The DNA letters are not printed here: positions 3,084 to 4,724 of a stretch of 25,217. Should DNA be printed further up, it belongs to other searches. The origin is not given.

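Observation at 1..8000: No recognisable major capsid or scaffold gene between the Mu F-like head gene and the neck/tail genes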

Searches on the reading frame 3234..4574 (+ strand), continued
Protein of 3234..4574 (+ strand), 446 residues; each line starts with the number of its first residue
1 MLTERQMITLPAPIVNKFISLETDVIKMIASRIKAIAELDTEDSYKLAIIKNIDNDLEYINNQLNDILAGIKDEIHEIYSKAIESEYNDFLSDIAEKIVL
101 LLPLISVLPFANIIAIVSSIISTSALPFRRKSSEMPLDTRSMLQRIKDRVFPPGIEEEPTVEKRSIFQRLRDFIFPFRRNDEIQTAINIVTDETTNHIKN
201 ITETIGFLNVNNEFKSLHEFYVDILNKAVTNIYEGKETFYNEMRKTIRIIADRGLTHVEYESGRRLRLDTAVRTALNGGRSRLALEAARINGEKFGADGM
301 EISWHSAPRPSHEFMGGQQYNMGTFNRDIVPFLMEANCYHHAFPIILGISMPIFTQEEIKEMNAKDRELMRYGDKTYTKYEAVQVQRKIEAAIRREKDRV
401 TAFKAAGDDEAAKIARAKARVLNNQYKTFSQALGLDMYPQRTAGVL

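Call 23: find_homologous_proteins(query=L001:2552-4105:+, max_evalue=1e-10)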
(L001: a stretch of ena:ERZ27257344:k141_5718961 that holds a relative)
Query L001:2552-4105:+ (517 aa): 156 proteins with E <= 1e-10 among 8000 candidates; the best 120 are listed.
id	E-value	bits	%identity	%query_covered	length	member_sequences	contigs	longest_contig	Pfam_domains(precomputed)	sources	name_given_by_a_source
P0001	0.0e+0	1140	100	100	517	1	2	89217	PF05133.20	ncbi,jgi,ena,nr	ncbi:MAG: phage portal protein [Firmicutes bacterium]|nr:phage portal protein [Bacillota bacterium]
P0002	1.6e-117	412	46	89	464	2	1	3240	PF05133.20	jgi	-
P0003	7.3e-111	390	45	88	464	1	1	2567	PF05133.20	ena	-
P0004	6.8e-110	386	44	89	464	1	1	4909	PF05133.20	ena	-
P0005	3.9e-107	377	42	91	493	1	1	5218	PF05133.20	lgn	-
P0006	1.4e-106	375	42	89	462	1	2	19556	PF05133.20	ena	-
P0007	5.5e-103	364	43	88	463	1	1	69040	PF05133.20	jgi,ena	-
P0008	8.4e-103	363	42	89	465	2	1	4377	PF05133.20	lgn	-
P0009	9.6e-103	363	43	89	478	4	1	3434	PF05133.20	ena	-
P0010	2.0e-101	358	42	89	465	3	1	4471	PF05133.20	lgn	-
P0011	8.3e-101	356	43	90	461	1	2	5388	PF05133.20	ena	-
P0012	1.8e-100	355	41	90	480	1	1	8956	PF05133.20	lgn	-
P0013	1.9e-100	355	44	89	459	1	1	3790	PF05133.20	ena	-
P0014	5.8e-100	354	41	89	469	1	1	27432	PF05133.20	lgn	-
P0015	7.5e-99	350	42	89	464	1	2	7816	PF05133.20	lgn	-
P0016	2.2e-98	348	40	88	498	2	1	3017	PF05133.20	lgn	-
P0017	3.7e-98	348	44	89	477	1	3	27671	PF05133.20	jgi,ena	-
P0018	1.3e-97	346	42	89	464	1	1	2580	PF05133.20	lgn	-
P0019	1.7e-97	345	40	91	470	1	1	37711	PF05133.20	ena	-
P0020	2.4e-97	345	40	91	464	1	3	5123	PF05133.20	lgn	-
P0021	2.5e-97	345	40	91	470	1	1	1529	PF05133.20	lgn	-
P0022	4.0e-97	344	40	91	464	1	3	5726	PF05133.20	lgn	-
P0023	4.7e-97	344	41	91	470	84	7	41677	PF05133.20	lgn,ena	-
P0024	6.0e-97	344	41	88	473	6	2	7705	PF05133.20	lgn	-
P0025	1.2e-96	343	40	91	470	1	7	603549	PF05133.20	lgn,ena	-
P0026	1.3e-96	343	41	88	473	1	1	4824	PF05133.20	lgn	-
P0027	1.4e-96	342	40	91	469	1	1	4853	PF05133.20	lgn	-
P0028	1.5e-96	342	41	91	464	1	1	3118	PF05133.20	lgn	-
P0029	1.6e-96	342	41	91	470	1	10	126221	PF05133.20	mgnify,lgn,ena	mgnify:FL=1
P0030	2.6e-96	342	40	91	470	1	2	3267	PF05133.20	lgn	-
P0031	4.0e-95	338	40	91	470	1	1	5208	PF05133.20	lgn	-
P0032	5.1e-95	337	40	91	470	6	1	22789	PF05133.20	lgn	-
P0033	6.2e-95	337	40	91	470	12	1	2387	PF05133.20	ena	-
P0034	6.8e-95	337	40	91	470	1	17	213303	PF05133.20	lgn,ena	-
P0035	7.3e-95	337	40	91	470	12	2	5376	PF05133.20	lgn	-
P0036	1.4e-94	336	40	91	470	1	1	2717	PF05133.20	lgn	-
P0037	6.0e-94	334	41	85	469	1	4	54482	PF05133.20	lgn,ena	-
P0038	6.5e-93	330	39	89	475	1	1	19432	PF05133.20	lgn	-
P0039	9.9e-93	330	39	91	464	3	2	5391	PF05133.20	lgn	-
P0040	1.3e-92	329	39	89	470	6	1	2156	PF05133.20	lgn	-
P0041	2.6e-91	325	39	89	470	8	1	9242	PF05133.20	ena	-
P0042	6.5e-91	324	39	91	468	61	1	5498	PF05133.20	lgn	-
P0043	7.0e-91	324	40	89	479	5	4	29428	PF05133.20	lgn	-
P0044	1.5e-90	323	38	89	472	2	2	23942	PF05133.20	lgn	-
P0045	2.1e-90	322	38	89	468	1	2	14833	PF05133.20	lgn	-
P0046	5.1e-90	321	41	85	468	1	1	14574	PF05133.20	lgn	-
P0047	1.3e-89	319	39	89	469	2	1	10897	PF05133.20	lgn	-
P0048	2.0e-89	319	39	89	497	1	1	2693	PF05133.20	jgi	-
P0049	1.0e-88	317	39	88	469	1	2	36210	PF05133.20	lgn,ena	-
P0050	1.1e-88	316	39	89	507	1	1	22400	PF05133.20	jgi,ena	-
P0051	1.6e-87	313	41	88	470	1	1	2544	PF05133.20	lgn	-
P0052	3.5e-87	311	38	88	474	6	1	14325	PF05133.20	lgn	-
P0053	6.3e-87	311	38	89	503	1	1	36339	PF05133.20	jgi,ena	-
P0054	1.4e-86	310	39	88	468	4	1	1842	PF05133.20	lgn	-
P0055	1.4e-86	309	38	90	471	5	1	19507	PF05133.20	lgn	-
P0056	1.6e-86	309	38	91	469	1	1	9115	PF05133.20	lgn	-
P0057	1.9e-86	309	38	89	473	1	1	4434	PF05133.20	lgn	-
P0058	2.3e-85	305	37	89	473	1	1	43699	PF05133.20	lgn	-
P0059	3.1e-85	305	37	89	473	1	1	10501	PF05133.20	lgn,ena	-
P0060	3.1e-85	305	39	88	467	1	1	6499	PF05133.20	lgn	-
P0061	3.3e-85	305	38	88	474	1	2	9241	PF05133.20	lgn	-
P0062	6.8e-85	304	38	88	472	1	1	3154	PF05133.20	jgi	jgi:A118 family predicted phage portal protein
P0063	7.6e-85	304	38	90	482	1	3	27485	PF05133.20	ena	-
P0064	7.9e-85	304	38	88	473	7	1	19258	PF05133.20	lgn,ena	-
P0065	1.4e-84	303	38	88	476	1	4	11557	PF05133.20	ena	-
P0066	2.7e-84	302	38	88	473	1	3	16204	PF05133.20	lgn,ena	-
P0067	2.9e-84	302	38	90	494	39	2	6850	PF05133.20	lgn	-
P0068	3.7e-84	301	37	88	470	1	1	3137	PF05133.20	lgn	-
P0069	6.7e-84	301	37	91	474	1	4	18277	PF05133.20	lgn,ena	-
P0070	7.4e-84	301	38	91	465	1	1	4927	PF05133.20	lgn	-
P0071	1.7e-83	299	37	91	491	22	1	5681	PF05133.20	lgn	-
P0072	3.7e-83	298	37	90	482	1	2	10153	PF05133.20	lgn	-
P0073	3.8e-83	298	39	88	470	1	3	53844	PF05133.20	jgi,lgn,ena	-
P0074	5.6e-83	298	38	90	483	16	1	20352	PF05133.20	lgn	-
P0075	1.3e-82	296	37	88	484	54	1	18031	PF05133.20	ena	-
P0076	1.5e-82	296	39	89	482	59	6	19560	PF05133.20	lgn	-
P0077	1.8e-82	296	39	85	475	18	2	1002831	PF05133.20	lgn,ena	-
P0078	5.4e-82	294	37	90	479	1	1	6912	PF05133.20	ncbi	-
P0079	6.2e-82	294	39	85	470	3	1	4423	PF05133.20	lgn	-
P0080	6.5e-82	294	38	89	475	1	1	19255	PF05133.20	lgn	-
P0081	8.5e-82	294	37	90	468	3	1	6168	PF05133.20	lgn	-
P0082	1.2e-81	293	38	90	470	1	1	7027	PF05133.20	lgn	-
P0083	1.3e-81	293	37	86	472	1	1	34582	PF05133.20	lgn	-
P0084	1.8e-81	293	38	83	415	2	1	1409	PF05133.20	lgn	-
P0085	1.9e-81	293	37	89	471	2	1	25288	PF05133.20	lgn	-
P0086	1.9e-81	293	38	88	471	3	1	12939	PF05133.20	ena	-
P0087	2.1e-81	292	37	89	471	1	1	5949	PF05133.20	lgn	-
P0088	2.5e-81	292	39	85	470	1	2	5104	PF05133.20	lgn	-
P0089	5.3e-81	291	36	88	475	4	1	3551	PF05133.20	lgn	-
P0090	6.3e-81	291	37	90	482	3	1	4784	PF05133.20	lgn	-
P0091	6.4e-81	291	39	85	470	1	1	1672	PF05133.20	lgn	-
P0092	1.9e-80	289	37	88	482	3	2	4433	PF05133.20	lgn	-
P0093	3.3e-80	288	37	89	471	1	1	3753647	PF05133.20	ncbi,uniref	ncbi:phage portal protein [Lacrimispora sp. JR3]|uniref:phage portal protein n=1 Tax=Lacrimispora si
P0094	4.5e-80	288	36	88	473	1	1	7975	PF05133.20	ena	-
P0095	7.8e-80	287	37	89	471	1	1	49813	PF05133.20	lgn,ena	-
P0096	1.7e-79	286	35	88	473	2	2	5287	PF05133.20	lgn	-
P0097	2.9e-79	285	36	90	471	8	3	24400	PF05133.20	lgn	-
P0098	1.0e-78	284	38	84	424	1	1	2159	PF05133.20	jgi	-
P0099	1.1e-78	283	37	85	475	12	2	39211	PF05133.20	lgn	-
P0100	1.2e-78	283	36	91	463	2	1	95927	PF05133.20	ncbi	-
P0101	1.4e-78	283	35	88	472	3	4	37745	PF05133.20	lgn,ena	-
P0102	2.3e-78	282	36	90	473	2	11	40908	PF05133.20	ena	-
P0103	3.5e-78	282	38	88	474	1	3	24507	PF05133.20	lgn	-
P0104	5.6e-78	281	37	91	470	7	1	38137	PF05133.20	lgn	-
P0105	1.2e-77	280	35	88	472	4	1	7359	PF05133.20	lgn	-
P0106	1.9e-77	279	38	83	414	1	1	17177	PF05133.20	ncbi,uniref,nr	ncbi:phage portal protein [Lacrimispora sp. 210928-DFI.3.58]|uniref:phage portal protein n=1 Tax=Lac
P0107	6.9e-77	278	37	90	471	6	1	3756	PF05133.20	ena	-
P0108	1.3e-76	277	36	91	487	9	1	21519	PF05133.20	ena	-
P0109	1.7e-76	276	36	80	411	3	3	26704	PF05133.20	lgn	-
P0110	1.2e-74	270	40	74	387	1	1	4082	PF05133.20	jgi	-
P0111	1.3e-74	270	36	88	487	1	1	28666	PF05133.20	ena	-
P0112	6.8e-74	268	34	91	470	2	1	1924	PF05133.20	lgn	-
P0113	1.6e-73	266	35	89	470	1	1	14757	PF05133.20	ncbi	-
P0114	4.9e-73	265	39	76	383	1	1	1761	PF05133.20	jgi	-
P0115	5.0e-73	265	37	84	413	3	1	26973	PF05133.20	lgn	-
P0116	5.0e-72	261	35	88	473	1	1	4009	PF05133.20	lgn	-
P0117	6.7e-69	251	36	90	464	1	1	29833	PF05133.20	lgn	-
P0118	3.6e-63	232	31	88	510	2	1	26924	PF05133.20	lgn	-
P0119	7.2e-63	231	32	88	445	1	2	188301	PF05133.20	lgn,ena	-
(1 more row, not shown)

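Call 24: find_encoding_contigs(protein=P0001, flank=10000, max_places=4)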
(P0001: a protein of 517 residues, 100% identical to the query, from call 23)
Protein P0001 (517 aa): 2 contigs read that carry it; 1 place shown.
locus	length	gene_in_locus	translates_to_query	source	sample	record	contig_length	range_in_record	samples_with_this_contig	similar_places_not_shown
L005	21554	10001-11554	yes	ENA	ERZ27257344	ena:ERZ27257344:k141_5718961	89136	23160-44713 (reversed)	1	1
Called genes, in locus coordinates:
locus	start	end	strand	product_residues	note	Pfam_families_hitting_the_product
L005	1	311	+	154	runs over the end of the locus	-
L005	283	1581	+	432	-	PF03237:Terminase_6N (weak)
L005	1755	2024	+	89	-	-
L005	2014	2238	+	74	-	-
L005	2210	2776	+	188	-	-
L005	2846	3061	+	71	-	-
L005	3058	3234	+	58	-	-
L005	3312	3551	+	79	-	-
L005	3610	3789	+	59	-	-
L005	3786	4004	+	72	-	-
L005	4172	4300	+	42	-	-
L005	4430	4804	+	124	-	PF06970:RepA_N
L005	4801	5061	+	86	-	PF13730:HTH_36 (weak)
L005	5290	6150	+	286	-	PF13730:HTH_36 (faint)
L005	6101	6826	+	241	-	-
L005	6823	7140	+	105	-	-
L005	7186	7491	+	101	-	-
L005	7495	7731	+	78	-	-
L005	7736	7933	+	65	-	-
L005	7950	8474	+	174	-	-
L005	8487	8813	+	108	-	-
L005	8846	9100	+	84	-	PF11195:Tad2-like (weak)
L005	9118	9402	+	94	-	-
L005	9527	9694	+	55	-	-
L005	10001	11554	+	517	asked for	PF05133:SPP1_portal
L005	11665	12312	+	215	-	PF06810:Phage_scaffold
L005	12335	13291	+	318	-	PF05065:Phage_capsid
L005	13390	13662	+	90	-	-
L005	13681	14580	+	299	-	-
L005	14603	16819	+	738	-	PF13964:Beta-prop_Calicin (faint), PF01344:Kelch_1 (faint), PF07646:Kelch_2 (faint), PF13415:Beta-prop_FBX42 (faint), PF25210:Kelch_FKB95 (weak)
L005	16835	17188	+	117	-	-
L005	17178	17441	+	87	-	-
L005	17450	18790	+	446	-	PF06152:Phage_min_cap2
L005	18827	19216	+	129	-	-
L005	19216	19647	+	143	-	-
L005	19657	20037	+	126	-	PF11114:Minor_capsid_2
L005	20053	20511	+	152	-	-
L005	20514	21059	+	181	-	-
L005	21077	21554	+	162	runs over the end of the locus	-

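Call 25: find_encoding_contigs(protein=P0007, flank=10000, max_places=2)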
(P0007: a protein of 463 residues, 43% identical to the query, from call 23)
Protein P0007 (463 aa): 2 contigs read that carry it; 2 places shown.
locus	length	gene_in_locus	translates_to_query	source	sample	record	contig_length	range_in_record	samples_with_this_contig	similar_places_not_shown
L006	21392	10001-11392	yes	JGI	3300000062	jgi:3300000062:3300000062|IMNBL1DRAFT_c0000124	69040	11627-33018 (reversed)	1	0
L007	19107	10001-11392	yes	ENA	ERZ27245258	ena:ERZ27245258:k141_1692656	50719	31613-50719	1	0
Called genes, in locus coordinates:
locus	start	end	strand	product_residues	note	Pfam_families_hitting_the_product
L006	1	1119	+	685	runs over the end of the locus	PF16793:RepB_primase (weak), PF13481:AAA_25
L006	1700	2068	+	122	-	-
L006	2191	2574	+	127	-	-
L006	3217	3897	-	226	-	PF10979:DUF2786, PF23771:DUF7168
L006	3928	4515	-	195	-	-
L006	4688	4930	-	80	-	-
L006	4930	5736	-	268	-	-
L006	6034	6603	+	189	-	-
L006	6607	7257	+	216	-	PF14386:DUF4417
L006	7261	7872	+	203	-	PF03496:ADPrib_exo_Tox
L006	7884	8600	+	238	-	-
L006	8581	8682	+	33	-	-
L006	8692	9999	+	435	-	PF03237:Terminase_6N (weak), PF04466:Terminase_3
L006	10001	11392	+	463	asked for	PF05133:SPP1_portal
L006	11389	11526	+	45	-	-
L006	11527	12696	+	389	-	PF06152:Phage_min_cap2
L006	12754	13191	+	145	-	-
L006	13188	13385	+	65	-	-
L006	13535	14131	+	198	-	PF06810:Phage_scaffold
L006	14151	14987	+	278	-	-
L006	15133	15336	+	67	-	-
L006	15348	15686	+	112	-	-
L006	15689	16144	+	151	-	-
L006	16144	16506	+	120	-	PF11114:Minor_capsid_2 (weak)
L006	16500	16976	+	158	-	-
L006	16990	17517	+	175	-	-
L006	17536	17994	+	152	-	-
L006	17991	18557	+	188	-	PF06854:Phage_Gp15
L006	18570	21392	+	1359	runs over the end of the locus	-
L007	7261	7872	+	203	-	PF03496:ADPrib_exo_Tox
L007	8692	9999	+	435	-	PF03237:Terminase_6N (weak), PF04466:Terminase_3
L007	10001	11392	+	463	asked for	PF05133:SPP1_portal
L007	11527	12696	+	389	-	PF06152:Phage_min_cap2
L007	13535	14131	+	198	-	PF06810:Phage_scaffold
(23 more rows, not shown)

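Call 27: find_homologous_proteins(query=window:3234-4574:+, max_evalue=0.00001)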
Query window:3234-4574:+ (446 aa): 58 proteins with E <= 0.00001 among 8000 candidates.
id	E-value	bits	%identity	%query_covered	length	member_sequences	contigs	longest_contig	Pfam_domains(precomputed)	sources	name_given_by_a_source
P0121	1.7e-172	592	100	63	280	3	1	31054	PF06152.17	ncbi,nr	ncbi:MAG: phage minor capsid protein, partial [Firmicutes bacterium]|nr:phage minor capsid protein [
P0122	1.5e-81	293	44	62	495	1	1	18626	PF06152.17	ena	-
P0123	1.8e-68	250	43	58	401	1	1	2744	PF06152.17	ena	-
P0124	3.0e-63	233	41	59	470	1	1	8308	PF06152.17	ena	-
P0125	4.6e-45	173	36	60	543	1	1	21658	PF06152.17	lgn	-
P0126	5.3e-45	172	37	58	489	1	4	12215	PF06152.17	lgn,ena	-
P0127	1.2e-43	168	36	55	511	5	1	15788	PF06152.17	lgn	-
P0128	1.8e-43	167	33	62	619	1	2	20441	PF06152.17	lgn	-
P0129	5.4e-43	166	32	62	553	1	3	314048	PF06152.17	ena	-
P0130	1.2e-42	165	34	59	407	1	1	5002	PF06152.17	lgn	-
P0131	6.6e-42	162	31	67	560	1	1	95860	PF06152.17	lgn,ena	-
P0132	8.1e-42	162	37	61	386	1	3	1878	PF06152.17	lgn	-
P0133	1.0e-41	162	32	68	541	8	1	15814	PF06152.17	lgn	-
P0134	1.7e-41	161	34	58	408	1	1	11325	PF06152.17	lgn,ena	-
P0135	2.8e-41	160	36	54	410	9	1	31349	PF06152.17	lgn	-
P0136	4.3e-41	160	34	60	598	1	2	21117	PF06152.17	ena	-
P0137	4.8e-41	159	33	66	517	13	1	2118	PF06152.17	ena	-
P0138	5.4e-41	159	34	60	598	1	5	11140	PF06152.17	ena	-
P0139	9.8e-41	158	33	59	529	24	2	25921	PF06152.17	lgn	-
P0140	1.4e-40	158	30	67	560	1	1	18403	PF06152.17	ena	-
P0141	6.8e-40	156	33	64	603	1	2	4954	PF06152.17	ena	-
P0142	7.8e-40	155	32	66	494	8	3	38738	PF06152.17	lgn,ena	-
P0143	1.1e-39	155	30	67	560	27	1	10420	PF06152.17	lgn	-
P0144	1.2e-39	155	30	67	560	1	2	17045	PF06152.17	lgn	-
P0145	1.8e-39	154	32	66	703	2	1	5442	PF06152.17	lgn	-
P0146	2.0e-39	154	30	67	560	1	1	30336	PF06152.17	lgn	-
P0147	2.0e-39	154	32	62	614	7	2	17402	PF06152.17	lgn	-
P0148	6.3e-39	152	30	67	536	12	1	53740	PF06152.17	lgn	-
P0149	2.6e-38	150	30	67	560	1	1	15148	PF06152.17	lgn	-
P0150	2.6e-38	150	32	67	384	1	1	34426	PF06152.17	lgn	-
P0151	3.5e-38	150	28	81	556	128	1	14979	PF06152.17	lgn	-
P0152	1.1e-37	148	31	62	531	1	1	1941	PF15542.12,PF06152.17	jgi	jgi:hypothetical protein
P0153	2.0e-37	148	33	58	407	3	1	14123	PF06152.17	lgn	-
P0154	3.1e-37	147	33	64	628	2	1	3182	PF06152.17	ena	-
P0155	4.2e-37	146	33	67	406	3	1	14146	PF06152.17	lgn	-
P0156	4.4e-37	146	31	62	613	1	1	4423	PF06152.17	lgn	-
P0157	6.0e-37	146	31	65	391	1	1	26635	PF06152.17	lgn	-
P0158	6.9e-37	146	31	67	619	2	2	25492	PF06152.17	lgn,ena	-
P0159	1.5e-36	145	33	67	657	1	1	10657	PF06152.17,PF03496.21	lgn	-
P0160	4.0e-36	143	33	67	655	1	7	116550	PF06152.17,PF03496.21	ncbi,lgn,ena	-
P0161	1.3e-35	142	32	67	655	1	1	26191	PF06152.17,PF03496.21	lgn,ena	-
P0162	1.3e-35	142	32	67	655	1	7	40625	PF06152.17,PF03496.21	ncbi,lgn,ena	-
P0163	1.4e-35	141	32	67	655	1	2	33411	PF06152.17,PF03496.21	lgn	-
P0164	2.5e-34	137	32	60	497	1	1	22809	PF06152.17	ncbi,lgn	ncbi:MAG: phage minor capsid protein [Anaerocolumna sp.]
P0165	1.3e-33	135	30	66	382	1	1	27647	PF06152.17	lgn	-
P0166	1.4e-33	135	27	70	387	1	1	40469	PF06152.17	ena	-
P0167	2.0e-33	134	33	59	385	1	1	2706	PF06152.17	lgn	-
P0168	5.2e-27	113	28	67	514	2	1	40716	PF06152.17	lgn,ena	-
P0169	6.4e-27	113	27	67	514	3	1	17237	PF06152.17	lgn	-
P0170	1.4e-26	112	27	67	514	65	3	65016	PF06152.17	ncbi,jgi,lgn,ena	jgi:hypothetical protein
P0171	4.2e-24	104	31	55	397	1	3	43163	PF06152.17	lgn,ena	-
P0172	5.0e-24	103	31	55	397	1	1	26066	PF06152.17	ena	-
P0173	6.0e-22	97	32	57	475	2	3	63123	PF06152.17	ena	-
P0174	9.0e-22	96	35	51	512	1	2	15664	PF06152.17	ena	-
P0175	2.1e-20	91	34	51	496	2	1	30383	PF15542.12,PF06152.17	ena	-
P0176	6.9e-20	90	35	35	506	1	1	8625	PF06152.17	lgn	-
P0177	1.8e-15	75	39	24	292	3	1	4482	PF06152.17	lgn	-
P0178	3.9e-15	74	39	24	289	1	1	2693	PF06152.17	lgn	-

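Call 28: find_encoding_contigs(protein=P0122, flank=10000, max_places=2)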
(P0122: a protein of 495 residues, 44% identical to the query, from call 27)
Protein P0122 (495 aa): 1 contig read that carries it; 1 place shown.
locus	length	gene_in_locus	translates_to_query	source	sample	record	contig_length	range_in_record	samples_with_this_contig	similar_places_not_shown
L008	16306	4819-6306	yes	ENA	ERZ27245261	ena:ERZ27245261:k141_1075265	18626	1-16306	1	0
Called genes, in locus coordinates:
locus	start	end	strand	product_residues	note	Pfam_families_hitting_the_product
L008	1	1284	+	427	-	?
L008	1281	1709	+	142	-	PF05263:DUF722 (weak), PF07374:DUF1492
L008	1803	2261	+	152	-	PF03592:Terminase_2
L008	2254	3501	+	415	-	PF04466:Terminase_3, PF17288:Terminase_3C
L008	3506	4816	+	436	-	-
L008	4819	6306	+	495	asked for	PF06152:Phage_min_cap2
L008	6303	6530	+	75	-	-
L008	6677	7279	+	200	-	PF06810:Phage_scaffold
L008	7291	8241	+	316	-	PF05065:Phage_capsid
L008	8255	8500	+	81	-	-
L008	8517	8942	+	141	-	-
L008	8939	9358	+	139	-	PF20536:DUF6751 (weak)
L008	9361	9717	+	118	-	PF11114:Minor_capsid_2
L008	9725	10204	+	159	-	-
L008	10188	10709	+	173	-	-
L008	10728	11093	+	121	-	PF20378:DUF6673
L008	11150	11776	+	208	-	PF06854:Phage_Gp15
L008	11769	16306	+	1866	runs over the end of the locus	PF10145:PhageMin_Tail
